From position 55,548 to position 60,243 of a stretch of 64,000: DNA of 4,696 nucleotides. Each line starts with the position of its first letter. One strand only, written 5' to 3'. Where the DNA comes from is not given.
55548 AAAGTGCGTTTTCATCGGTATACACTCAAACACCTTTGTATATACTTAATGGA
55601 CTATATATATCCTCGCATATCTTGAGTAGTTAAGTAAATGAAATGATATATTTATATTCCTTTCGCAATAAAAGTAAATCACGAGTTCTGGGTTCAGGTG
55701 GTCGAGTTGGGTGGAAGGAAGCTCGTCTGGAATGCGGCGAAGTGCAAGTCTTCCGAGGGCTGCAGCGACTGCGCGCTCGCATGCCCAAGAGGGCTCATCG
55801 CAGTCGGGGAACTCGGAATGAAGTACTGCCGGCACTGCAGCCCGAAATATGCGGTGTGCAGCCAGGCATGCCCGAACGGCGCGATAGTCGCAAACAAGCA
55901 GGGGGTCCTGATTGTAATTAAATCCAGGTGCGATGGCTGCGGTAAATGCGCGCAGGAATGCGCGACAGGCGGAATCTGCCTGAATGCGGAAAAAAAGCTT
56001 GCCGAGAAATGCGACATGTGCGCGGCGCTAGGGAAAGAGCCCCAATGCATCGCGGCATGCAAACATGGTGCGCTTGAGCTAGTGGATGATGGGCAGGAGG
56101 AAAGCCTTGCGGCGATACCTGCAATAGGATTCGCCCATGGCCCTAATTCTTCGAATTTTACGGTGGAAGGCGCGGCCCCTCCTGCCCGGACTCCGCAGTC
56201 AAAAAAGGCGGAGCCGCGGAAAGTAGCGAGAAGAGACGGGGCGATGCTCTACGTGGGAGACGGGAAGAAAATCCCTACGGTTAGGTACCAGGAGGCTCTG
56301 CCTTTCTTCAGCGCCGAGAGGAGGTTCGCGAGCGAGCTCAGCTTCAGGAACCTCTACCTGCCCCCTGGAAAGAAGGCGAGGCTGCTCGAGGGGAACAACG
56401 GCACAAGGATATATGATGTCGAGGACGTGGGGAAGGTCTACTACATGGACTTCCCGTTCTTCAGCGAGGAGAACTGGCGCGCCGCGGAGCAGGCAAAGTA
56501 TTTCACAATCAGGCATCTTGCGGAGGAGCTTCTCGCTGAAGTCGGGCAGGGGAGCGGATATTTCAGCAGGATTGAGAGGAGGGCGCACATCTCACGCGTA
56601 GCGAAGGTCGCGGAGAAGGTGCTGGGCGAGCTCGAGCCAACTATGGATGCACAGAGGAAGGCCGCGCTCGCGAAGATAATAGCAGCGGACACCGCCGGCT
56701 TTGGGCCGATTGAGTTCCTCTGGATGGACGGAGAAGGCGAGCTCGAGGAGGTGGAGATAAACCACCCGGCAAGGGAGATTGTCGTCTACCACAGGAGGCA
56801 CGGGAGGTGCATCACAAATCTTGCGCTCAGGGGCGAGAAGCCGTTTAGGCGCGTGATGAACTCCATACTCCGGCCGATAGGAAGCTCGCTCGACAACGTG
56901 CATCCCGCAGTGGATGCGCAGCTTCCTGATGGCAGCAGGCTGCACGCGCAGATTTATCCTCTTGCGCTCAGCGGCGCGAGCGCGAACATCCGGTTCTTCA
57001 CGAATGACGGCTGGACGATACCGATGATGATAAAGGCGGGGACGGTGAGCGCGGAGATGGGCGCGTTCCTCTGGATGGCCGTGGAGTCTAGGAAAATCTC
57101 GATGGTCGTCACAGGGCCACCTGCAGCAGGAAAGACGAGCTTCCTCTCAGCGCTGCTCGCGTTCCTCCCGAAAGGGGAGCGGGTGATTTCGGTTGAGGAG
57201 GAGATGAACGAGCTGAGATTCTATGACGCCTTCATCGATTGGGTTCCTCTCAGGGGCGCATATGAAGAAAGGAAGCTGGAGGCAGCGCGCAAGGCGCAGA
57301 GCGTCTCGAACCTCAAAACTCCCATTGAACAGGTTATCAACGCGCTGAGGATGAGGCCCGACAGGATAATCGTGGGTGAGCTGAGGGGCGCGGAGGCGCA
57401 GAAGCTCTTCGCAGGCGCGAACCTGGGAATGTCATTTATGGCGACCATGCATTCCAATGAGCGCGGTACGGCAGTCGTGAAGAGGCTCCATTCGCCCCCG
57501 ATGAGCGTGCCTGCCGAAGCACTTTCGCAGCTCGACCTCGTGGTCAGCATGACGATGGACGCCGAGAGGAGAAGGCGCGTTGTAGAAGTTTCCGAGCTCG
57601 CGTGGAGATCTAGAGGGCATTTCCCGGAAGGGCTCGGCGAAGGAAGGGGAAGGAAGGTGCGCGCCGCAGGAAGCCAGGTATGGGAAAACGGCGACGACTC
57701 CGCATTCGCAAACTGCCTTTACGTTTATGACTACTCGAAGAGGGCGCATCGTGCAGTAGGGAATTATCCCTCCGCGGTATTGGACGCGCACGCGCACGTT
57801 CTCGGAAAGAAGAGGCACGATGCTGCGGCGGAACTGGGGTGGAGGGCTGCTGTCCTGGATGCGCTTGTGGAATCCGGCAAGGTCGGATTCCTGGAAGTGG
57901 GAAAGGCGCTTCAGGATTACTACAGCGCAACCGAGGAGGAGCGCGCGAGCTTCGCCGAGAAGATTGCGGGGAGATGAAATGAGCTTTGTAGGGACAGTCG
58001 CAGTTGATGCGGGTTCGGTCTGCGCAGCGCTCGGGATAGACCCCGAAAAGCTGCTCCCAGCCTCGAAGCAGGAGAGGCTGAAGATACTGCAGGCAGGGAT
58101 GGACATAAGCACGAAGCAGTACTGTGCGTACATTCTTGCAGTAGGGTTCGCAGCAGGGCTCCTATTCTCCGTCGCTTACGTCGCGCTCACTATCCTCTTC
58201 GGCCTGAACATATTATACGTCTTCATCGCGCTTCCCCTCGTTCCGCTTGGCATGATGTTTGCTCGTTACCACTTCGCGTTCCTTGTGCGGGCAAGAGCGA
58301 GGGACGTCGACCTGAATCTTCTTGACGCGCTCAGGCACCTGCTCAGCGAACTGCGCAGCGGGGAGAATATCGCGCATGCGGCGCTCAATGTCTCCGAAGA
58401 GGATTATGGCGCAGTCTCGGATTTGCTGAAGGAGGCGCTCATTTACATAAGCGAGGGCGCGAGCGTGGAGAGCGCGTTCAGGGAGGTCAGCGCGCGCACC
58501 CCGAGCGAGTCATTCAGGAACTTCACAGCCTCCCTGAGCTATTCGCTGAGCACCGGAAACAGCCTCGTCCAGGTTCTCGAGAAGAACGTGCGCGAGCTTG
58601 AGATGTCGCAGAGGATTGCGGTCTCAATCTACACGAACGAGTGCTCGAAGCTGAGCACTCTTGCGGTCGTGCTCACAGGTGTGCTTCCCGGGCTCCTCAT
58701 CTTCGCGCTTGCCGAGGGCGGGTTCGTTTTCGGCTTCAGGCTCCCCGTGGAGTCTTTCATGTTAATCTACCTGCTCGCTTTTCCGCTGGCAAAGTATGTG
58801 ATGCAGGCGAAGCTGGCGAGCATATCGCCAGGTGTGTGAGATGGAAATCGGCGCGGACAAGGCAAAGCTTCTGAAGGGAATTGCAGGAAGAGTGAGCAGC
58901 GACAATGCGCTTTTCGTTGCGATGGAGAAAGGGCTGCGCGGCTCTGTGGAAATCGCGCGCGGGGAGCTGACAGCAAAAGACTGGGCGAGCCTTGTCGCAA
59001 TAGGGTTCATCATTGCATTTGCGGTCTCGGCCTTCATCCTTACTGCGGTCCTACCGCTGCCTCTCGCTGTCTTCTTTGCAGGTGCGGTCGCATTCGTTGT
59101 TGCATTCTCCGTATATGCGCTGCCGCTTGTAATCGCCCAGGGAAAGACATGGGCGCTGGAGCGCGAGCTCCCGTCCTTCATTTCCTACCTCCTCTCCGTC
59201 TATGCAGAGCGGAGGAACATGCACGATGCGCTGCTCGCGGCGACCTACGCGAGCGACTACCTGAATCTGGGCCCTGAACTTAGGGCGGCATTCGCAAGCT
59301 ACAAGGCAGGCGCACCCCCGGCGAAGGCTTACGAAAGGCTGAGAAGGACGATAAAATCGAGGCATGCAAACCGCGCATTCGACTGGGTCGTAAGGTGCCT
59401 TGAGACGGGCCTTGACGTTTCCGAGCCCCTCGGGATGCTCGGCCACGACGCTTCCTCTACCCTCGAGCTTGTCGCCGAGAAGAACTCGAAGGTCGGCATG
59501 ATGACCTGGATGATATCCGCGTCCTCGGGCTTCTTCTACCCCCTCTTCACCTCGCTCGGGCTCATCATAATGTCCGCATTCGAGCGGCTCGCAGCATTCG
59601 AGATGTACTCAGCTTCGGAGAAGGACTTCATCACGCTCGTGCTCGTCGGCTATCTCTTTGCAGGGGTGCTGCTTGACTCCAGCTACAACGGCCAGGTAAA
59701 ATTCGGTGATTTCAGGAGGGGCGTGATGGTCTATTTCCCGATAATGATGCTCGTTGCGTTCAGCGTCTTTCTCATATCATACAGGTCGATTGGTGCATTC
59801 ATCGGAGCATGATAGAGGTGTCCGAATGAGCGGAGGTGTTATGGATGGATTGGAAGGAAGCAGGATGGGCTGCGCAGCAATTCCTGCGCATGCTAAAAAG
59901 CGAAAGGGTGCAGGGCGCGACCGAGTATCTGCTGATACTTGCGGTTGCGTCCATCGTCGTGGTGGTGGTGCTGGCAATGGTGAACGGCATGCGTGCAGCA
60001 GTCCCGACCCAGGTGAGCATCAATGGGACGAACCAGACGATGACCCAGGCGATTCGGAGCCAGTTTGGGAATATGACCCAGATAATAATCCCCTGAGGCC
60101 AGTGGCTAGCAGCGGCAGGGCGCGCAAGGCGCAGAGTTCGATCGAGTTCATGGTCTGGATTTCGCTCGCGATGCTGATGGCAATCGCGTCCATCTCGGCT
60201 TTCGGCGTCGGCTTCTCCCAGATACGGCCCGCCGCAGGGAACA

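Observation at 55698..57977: Multi-cluster ferredoxin domain fused in-frame to a type IV filament assembly ATPase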

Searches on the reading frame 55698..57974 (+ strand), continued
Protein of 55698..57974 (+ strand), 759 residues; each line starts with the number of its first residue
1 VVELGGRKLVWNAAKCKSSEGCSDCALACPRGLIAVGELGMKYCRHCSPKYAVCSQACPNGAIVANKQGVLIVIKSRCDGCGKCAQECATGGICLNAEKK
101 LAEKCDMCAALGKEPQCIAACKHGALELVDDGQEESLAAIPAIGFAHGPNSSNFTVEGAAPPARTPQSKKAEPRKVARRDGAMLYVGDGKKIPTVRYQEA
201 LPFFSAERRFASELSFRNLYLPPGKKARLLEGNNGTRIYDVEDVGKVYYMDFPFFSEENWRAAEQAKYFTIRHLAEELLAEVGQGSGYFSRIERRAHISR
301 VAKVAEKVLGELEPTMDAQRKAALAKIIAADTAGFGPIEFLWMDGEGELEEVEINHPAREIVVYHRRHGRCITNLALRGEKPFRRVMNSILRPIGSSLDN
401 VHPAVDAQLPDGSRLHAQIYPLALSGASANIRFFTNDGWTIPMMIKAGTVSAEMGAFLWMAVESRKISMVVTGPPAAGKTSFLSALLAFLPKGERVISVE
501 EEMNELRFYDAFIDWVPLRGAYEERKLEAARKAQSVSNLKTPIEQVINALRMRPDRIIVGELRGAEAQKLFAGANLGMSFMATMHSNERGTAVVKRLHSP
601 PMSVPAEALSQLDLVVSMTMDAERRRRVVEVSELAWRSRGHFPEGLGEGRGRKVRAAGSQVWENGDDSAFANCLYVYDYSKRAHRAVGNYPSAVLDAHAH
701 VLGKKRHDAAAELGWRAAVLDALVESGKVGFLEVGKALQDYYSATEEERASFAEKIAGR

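Call 53: fold_search(model_id=the predicted structure, library=pdb)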
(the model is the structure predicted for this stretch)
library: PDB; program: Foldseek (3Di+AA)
matches with E <= 10: 1283; with E <= 0.001: 103
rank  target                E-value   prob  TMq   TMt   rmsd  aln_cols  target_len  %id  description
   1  2oap_2                1.2e-32  1.00  0.49  0.70   6.9       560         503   24  Crystal structure of the archaeal secretion ATPase GspE in complex with AMP-PNP (released 2007-02-13)
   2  2oap_1                1.5e-32  1.00  0.44  0.63   8.5       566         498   24  Crystal structure of the archaeal secretion ATPase GspE in complex with AMP-PNP (released 2007-02-13)
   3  4ihq_A                8.4e-30  1.00  0.41  0.58   8.9       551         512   20  Archaellum Assembly ATPase FlaI bound to ADP (released 2013-03-06)
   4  4ii7_C                9.3e-30  1.00  0.44  0.62   7.3       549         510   20  Archaellum Assembly ATPase FlaI (released 2013-03-06)
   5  4ii7_D                2.9e-29  1.00  0.40  0.58   9.1       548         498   20  Archaellum Assembly ATPase FlaI (released 2013-03-06)
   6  4ii7_B                4.0e-29  1.00  0.41  0.59   9.0       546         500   20  Archaellum Assembly ATPase FlaI (released 2013-03-06)
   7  4ihq_C                5.5e-28  1.00  0.47  0.66   7.2       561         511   19  Archaellum Assembly ATPase FlaI bound to ADP (released 2013-03-06)
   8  4ii7_A                1.4e-27  1.00  0.44  0.63   7.1       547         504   20  Archaellum Assembly ATPase FlaI (released 2013-03-06)
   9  8rkd_A                3.8e-23  1.00  0.39  0.62   6.9       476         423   23  TadA/CpaF with AMPPNP (released 2024-08-14)
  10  8rjf_A                1.4e-22  1.00  0.38  0.60   7.4       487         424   21  TadA/CpaF with ADP (released 2024-08-14)
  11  9e24_A                3.8e-22  1.00  0.36  0.59   7.7       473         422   23  Closed structure of CpaF without nucleotides (Apo dataset) (released 2025-04-23)
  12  8rkd_B                1.4e-21  1.00  0.39  0.64   6.9       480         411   21  TadA/CpaF with AMPPNP (released 2024-08-14)
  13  1g6o_A                2.7e-14  1.00  0.29  0.61   5.0       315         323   17  CRYSTAL STRUCTURE OF THE HELICOBACTER PYLORI ATPASE, HP0525, IN COMPLEX WITH ADP (released 2001-01-24)
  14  2pt7_B                4.9e-14  1.00  0.29  0.63   5.1       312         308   17  Crystal structure of Cag VirB11 (HP0525) and an inhibitory protein (HP1451) (released 2007-11-13)
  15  3jc8_Ba               1.6e-13  1.00  0.35  0.54  10.0       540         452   14  Architectural model of the type IVa pilus machine in a piliated state (released 2016-03-16)
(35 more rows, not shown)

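Call 65: find_encoding_contigs(protein=P0211, flank=7000, max_places=2)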
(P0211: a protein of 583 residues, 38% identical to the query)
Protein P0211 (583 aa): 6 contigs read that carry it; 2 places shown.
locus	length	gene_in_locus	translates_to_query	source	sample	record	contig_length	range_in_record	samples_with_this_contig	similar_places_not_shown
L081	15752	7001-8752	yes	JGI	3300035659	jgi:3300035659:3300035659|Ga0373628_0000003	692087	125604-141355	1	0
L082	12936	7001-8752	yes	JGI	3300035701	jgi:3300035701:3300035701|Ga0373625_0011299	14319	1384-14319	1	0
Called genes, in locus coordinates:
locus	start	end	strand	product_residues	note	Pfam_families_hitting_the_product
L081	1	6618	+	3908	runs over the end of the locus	-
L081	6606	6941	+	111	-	PF02643:DUF192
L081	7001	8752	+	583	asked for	PF00037:Fer4 (faint), PF12837:Fer4_6 (faint), PF12838:Fer4_7 (faint), PF13237:Fer4_10 (faint), PF25160:LdpA_Fe-S-bd (faint), PF00437:T2SSE, PF27713:UCP018868 (weak)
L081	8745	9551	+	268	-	PF00482:T2SSF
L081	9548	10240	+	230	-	PF00482:T2SSF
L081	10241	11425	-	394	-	PF13473:Cupredoxin_1 (faint), PF14321:DUF4382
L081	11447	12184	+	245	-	PF09754:PAC2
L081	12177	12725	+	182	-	PF01613:Flavin_Reduct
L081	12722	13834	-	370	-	-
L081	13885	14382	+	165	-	-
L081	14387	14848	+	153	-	-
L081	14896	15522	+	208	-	-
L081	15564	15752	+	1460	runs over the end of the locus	-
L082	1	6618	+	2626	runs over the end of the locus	-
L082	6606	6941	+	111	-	PF02643:DUF192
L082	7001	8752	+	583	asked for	PF00037:Fer4 (faint), PF12837:Fer4_6 (faint), PF12838:Fer4_7 (faint), PF13237:Fer4_10 (faint), PF25160:LdpA_Fe-S-bd (faint), PF00437:T2SSE, PF27713:UCP018868 (weak)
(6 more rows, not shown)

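Call 66: find_encoding_contigs(protein=P0186, flank=7000, max_places=2)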
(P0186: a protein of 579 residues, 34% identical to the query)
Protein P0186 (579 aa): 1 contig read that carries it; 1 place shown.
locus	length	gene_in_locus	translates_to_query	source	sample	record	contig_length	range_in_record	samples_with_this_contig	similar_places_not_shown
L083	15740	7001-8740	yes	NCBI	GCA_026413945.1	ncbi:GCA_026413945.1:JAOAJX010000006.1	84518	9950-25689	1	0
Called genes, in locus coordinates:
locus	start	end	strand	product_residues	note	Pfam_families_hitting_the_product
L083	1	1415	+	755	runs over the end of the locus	PF18676:MBG_2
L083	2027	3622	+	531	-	-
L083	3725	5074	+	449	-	-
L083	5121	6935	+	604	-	-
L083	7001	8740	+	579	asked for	PF00037:Fer4 (weak), PF12837:Fer4_6 (weak), PF00437:T2SSE, PF27713:UCP018868 (weak)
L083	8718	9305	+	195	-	PF00482:T2SSF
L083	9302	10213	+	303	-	PF00482:T2SSF (weak)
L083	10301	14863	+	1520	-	-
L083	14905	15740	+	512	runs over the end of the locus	-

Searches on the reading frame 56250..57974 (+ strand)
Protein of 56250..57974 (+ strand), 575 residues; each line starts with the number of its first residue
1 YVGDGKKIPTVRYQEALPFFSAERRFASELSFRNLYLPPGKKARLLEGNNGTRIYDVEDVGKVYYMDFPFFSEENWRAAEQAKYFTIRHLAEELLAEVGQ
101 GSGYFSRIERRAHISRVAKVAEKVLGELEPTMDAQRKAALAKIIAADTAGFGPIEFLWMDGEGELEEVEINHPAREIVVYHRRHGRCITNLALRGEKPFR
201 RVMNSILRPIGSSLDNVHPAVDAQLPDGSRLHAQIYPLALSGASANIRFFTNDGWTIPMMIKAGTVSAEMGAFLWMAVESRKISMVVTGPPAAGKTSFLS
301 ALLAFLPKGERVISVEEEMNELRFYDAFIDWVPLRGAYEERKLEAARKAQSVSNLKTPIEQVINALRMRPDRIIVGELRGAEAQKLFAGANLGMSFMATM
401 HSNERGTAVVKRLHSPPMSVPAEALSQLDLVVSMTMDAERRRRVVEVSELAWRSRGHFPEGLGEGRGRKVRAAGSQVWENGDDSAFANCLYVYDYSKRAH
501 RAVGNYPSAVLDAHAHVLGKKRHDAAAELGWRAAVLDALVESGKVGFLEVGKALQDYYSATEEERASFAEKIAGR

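Call 36: search_solved_structures(query=window:56250-57974:+, max_evalue=0.001, show_alignments=1)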
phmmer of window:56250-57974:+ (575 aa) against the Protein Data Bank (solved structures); distinct sequences matched with E-value up to 0.001: 10.
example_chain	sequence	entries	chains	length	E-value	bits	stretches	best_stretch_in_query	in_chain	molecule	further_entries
2oap_1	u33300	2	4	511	4.8e-39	137.7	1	139-450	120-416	Type II secretion system protein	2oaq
8rkd_E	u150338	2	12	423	1.2e-28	103.4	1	130-415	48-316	Pilus assembly ATPase CpaF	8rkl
8rjf_A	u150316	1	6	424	1.2e-28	103.4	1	130-415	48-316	Pilus assembly ATPase CpaF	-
9e24_A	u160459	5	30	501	2e-28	102.7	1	130-415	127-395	CpaF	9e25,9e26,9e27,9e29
4ii7_A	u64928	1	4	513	1.9e-24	89.6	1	176-450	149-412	FlaI ATPase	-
4ihq_A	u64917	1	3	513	1.3e-23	86.8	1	176-450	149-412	FlaI ATPase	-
6bge_A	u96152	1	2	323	1.4e-08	37.2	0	284-320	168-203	VirB11-like protein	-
1g6o_A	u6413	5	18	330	1.4e-08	37.1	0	284-320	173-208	CAG-ALPHA | virB11 homolog | Cag-alfa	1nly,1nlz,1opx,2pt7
2gza_A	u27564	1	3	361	1.9e-05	26.9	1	268-390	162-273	Type IV secretion system protein VirB11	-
10my_A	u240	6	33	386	0.00026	23.1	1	362-430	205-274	PilT/PilU family type 4a pilus ATPase | Twitching motility protein PilT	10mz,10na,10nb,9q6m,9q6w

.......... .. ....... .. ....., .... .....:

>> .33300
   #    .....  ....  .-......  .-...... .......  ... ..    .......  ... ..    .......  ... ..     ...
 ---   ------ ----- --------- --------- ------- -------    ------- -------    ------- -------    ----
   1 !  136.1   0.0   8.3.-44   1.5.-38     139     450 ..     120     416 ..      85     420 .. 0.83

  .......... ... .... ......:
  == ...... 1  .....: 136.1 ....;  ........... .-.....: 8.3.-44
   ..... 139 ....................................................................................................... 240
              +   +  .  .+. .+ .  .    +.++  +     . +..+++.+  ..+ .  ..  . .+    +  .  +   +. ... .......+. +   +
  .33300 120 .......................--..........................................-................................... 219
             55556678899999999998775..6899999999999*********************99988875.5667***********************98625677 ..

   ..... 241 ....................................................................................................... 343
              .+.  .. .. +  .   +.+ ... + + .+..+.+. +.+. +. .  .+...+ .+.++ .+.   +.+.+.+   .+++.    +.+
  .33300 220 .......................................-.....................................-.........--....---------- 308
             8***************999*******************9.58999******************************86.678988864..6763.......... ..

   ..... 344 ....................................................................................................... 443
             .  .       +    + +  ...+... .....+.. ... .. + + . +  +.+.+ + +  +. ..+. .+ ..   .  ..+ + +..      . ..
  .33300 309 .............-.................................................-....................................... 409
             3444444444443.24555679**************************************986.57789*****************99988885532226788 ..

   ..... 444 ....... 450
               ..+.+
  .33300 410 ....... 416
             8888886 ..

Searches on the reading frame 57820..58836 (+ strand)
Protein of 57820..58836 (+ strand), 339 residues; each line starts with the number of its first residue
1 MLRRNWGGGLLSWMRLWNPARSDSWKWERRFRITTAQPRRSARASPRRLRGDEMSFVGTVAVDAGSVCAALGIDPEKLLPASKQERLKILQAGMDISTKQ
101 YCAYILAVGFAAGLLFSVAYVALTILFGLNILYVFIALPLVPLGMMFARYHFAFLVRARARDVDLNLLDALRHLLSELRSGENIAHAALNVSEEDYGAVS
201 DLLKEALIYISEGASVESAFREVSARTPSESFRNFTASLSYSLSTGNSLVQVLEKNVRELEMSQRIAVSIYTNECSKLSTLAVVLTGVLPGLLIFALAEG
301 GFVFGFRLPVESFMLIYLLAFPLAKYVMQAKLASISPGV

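Call 3: search_protein_families(library=pfam, proteins=[window:57820-58836:+], max_evalue=0.01)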
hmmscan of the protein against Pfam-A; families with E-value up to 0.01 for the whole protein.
window:57820-58836:+ (339 aa): 1 family
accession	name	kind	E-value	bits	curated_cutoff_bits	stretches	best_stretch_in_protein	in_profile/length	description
PF00482.28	T2SSF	-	1e-12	48.5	25.2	1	170-295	1-123/125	Type II secretion system (T2SS), protein F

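Call 4: search_protein_families(library=ncbifam, proteins=[window:57820-58836:+], max_evalue=0.01)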
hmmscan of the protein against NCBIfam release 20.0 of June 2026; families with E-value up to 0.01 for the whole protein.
window:57820-58836:+ (339 aa): 2 families
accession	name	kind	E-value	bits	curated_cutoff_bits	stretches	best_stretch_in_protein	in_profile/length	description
NF004704.2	PRK06041.1-2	equivalog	3.7e-09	35.8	550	1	93-256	5-170/555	archaellar assembly protein ArlJ/FlaJ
NF004705.1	PRK06041.1-3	equivalog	0.00032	19.8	400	1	95-252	184-332/465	archaellar assembly protein ArlJ/FlaJ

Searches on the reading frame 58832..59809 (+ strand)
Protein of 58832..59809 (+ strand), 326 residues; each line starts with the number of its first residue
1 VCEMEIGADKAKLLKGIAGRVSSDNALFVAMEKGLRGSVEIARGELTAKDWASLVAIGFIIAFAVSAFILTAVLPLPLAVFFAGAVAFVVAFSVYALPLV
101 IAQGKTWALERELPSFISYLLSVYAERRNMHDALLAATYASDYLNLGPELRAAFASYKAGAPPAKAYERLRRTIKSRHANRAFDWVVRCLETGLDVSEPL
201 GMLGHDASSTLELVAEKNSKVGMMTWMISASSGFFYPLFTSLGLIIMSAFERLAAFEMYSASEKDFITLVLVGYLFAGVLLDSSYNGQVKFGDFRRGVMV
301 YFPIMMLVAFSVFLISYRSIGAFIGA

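Call 3: search_protein_families(library=pfam, proteins=[window:58832-59809:+], max_evalue=0.01)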
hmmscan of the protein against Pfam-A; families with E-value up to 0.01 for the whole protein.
window:58832-59809:+ (326 aa): 0 families

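Call 4: search_protein_families(library=ncbifam, proteins=[window:58832-59809:+], max_evalue=0.01)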
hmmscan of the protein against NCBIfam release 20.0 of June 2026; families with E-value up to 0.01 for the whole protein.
window:58832-59809:+ (326 aa): 1 family
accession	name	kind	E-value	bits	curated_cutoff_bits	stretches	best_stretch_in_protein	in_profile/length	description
NF004705.1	PRK06041.1-3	equivalog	1.4e-05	24.3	400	1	53-213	193-346/465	archaellar assembly protein ArlJ/FlaJ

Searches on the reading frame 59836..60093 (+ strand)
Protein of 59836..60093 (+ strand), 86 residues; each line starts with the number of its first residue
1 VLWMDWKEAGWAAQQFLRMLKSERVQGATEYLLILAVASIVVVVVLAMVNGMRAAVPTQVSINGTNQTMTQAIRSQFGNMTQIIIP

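Call 3: search_protein_families(library=pfam, proteins=[window:59836-60093:+], max_evalue=0.01)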
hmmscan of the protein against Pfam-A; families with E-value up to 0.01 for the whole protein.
window:59836-60093:+ (86 aa): 0 families

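Call 4: search_protein_families(library=ncbifam, proteins=[window:59836-60093:+], max_evalue=0.01)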
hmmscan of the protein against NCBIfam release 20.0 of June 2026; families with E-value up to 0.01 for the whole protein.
window:59836-60093:+ (86 aa): 0 families
